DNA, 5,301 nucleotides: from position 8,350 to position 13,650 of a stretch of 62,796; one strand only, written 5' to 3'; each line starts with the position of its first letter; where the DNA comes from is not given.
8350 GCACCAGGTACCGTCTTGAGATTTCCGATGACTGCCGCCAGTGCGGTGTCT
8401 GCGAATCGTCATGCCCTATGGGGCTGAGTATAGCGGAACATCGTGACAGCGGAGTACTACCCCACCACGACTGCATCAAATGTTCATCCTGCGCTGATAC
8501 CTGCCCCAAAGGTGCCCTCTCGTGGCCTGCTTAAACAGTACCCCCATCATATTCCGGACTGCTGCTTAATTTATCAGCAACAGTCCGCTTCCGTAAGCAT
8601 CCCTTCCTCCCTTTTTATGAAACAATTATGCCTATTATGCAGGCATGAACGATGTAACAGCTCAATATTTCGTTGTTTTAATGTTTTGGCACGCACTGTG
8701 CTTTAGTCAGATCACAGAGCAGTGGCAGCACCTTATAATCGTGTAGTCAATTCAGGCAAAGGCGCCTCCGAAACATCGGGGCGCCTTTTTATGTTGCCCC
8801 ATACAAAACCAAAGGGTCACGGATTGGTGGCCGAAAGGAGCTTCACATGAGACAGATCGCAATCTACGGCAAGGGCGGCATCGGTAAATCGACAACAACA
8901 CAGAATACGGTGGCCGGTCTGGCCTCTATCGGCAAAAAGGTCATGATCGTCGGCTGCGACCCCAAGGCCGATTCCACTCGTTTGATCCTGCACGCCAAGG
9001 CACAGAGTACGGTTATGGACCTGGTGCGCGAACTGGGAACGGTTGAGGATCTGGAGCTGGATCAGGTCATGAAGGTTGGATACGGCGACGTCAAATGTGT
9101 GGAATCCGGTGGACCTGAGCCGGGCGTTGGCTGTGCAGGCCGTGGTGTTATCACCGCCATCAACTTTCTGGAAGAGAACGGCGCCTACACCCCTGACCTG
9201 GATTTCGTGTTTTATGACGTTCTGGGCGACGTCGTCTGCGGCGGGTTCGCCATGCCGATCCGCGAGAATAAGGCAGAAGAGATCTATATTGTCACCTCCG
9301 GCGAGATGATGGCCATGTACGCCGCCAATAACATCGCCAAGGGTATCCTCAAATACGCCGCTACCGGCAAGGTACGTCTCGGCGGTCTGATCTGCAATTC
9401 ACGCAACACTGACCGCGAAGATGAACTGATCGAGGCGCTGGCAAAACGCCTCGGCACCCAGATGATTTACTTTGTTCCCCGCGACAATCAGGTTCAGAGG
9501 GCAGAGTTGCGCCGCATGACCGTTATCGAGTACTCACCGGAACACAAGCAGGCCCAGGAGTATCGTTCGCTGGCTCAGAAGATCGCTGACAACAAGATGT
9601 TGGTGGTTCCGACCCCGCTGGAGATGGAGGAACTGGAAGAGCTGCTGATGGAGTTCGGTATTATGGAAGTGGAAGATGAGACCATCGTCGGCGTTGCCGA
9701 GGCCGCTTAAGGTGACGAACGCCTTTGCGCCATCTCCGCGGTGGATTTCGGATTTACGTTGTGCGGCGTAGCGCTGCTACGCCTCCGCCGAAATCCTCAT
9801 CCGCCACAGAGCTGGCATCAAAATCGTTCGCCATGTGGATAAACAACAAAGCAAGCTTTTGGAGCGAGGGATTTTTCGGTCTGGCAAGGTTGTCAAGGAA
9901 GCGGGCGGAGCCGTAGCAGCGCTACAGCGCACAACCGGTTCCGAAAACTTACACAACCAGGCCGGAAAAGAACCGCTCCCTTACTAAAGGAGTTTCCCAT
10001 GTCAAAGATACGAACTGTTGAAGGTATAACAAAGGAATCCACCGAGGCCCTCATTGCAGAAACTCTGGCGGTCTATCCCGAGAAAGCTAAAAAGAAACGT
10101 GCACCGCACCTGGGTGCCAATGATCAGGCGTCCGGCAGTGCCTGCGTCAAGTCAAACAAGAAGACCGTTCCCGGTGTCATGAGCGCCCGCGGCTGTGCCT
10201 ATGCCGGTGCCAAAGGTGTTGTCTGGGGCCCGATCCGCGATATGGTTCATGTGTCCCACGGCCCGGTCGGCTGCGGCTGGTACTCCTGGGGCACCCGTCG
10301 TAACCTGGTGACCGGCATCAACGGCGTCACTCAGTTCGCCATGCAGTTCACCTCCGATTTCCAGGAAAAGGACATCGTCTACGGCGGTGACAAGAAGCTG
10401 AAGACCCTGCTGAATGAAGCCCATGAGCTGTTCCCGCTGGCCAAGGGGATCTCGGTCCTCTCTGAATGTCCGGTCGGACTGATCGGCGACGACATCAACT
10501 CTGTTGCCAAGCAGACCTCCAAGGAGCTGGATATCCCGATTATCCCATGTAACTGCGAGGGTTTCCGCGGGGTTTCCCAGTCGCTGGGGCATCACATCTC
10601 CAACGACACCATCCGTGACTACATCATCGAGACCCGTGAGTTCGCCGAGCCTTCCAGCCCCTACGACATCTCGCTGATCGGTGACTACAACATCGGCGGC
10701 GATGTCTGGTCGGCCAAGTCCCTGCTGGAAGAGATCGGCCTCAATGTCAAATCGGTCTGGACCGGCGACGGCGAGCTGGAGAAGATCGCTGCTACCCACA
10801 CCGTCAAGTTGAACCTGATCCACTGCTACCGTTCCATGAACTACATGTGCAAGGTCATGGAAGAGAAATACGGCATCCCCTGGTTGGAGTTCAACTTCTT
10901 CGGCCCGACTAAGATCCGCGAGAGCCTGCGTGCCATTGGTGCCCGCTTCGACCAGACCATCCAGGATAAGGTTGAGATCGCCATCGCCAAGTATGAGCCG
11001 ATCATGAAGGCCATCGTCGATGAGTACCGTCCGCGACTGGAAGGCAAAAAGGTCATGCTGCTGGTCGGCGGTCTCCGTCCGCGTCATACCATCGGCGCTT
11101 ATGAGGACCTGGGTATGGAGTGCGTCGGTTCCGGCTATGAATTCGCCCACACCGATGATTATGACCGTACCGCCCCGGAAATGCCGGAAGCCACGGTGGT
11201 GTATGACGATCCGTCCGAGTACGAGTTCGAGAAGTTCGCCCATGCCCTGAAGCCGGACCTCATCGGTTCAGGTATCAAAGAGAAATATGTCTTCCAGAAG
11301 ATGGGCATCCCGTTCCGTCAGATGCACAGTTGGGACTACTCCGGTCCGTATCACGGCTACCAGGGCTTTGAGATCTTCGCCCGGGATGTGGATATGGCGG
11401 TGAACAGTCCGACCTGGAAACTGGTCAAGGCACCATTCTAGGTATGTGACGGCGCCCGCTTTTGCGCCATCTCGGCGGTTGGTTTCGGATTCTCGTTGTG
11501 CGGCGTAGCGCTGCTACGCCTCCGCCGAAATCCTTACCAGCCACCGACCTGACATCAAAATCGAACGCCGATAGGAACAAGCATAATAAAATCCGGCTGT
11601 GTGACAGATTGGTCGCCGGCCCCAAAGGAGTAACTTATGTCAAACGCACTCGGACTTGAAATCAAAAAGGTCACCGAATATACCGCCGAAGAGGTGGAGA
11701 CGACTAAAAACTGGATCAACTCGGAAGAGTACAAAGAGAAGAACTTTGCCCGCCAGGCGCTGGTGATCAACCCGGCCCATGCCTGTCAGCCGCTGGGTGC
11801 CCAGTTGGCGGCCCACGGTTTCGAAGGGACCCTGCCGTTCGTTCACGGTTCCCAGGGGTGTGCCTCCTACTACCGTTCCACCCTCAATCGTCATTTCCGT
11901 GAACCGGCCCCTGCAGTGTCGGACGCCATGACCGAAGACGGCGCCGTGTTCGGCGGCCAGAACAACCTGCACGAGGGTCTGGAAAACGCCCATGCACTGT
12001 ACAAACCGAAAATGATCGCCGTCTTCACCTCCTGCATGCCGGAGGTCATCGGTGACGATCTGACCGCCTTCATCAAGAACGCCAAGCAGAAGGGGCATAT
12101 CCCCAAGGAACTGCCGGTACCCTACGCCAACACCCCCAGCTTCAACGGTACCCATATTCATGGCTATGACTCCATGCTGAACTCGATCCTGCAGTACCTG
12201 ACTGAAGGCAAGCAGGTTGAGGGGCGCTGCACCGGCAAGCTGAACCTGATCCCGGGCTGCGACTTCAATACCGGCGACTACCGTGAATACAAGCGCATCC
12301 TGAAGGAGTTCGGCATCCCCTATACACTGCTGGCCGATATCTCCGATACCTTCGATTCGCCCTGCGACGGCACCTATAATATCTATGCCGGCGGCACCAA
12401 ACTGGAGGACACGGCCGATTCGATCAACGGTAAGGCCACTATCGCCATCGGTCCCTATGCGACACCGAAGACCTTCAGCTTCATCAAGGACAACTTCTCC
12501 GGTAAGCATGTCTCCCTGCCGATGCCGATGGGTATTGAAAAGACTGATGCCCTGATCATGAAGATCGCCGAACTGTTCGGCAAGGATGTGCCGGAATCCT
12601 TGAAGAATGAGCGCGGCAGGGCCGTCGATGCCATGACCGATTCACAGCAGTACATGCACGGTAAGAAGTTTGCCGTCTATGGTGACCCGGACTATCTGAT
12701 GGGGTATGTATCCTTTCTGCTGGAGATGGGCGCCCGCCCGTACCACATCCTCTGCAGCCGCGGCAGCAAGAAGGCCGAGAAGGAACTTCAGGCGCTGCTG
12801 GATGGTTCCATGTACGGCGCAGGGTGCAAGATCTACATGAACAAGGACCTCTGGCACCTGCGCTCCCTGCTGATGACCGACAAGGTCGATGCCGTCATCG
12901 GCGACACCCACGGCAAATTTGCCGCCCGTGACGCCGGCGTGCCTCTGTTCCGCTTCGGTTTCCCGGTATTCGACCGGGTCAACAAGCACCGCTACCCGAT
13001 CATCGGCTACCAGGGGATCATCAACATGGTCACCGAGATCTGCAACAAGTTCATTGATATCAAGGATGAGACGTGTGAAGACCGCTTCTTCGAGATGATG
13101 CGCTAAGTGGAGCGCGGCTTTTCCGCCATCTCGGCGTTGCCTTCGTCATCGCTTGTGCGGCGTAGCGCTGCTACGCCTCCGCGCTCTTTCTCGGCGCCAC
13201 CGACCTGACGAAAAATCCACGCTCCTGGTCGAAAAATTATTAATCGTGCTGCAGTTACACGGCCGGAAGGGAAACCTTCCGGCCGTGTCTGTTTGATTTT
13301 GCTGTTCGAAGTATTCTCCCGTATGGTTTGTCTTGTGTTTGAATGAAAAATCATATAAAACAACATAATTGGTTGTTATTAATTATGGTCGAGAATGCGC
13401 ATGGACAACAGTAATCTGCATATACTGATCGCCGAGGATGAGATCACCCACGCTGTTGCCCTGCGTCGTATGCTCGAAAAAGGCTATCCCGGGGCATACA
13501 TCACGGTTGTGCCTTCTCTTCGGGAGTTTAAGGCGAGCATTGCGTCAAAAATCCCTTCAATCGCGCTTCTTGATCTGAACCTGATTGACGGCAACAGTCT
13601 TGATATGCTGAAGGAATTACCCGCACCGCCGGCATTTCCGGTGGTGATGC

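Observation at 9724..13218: A ~103-nt structured repeat occupies every spacer of the nifHDK operon (four copies, two inverted in the nifH-nifD gap)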

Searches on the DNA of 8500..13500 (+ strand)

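Call 7: search_rna_families(source=window, start=8500, end=13500, threshold=evalue, max_evalue=5)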
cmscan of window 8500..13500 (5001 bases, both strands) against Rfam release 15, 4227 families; matches with E-value up to 5: 2.
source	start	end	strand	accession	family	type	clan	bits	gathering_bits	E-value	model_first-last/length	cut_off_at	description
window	13236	13306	-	RF02031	tpke11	Gene; sRNA;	-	27.1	43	0.0099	1-77/77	no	tpke11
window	13241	13315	+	RF02031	tpke11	Gene; sRNA;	-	23.8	43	0.078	1-77/77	no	tpke11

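Call 40: build_rna_model(alignment_id=A2)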
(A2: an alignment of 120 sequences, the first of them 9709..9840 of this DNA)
Model R1 built from alignment A2 (120 sequences, 144 columns); structure: RNAalifold consensus.
model positions 131; base pairs 35; branch points 0; effective number of sequences 3.72; information 0.59 bits per position. Calibrated on 0.2 Mb of random sequence (short: E-values are rough).
structure used (alignment columns):
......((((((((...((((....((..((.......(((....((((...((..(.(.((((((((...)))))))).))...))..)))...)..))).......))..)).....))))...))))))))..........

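Call 41: search_with_rna_model(model_id=R1, source=window, max_evalue=1)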
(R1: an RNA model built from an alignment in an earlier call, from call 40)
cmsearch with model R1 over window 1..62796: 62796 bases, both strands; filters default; matches with E-value up to 1: 7.
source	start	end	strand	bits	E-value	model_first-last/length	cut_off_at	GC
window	13105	13233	+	114.1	5.7e-27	1-131/131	no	0.63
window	11446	11578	+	108.7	1.4e-25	1-131/131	no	0.6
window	9709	9841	+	103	4e-24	1-131/131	no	0.57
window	9853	9983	-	90.7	5.9e-21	1-131/131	no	0.56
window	13101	13229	-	24.8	0.00058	1-131/131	no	0.64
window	11442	11574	-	19.6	0.013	1-131/131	no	0.59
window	9705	9837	-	18.7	0.022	1-131/131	no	0.58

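Call 42: search_with_rna_model(model_id=R1, sources=[L001, L002, L007, L031, L047, L048, L074, L077], max_evalue=0.1)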
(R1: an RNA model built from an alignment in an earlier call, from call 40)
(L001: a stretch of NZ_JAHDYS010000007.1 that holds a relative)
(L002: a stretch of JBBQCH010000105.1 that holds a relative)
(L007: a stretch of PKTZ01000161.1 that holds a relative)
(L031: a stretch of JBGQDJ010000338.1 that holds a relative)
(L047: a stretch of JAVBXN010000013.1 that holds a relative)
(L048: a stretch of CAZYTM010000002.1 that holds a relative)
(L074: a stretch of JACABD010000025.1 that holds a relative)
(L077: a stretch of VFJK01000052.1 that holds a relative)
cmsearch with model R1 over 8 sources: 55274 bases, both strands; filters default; matches with E-value up to 0.1: 22.
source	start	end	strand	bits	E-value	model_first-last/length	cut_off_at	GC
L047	6807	6936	-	119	2.7e-28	1-131/131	no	0.56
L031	2419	2549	+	112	1.7e-26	1-131/131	no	0.57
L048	3472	3601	-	110.9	3.2e-26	1-131/131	no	0.58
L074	3701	3830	+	110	5.6e-26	1-131/131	no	0.56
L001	1922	2054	-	109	1e-25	1-131/131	no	0.57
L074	1172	1304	+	104.4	1.6e-24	1-131/131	no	0.6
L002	235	367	+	101.9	7e-24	1-131/131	no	0.58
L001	318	450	-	100.5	1.6e-23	1-131/131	no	0.67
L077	1132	1264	-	99.5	2.8e-23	1-131/131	no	0.62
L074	2056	2188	+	95.6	2.9e-22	1-131/131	no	0.66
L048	6770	6902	-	93.9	8.1e-22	1-131/131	no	0.61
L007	7362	7493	+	91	4.4e-21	1-131/131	no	0.64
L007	6642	6770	+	79.4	4.3e-18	1-131/131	no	0.61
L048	5130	5261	-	64.8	2.6e-14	1-131/131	no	0.6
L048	7777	7908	+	36.2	5.8e-07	1-131/131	no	0.61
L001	322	454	+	31.4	1e-05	1-131/131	no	0.67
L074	3697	3826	-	27.9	8.1e-05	1-131/131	no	0.57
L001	146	272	+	26.2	0.00022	1-131/131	no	0.65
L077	1136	1268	+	24.6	0.00058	1-131/131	no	0.63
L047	6811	6940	+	24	0.00084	1-131/131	no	0.58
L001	1926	2058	+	22.5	0.002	1-131/131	no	0.59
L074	1168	1300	-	22.1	0.0026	1-131/131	no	0.62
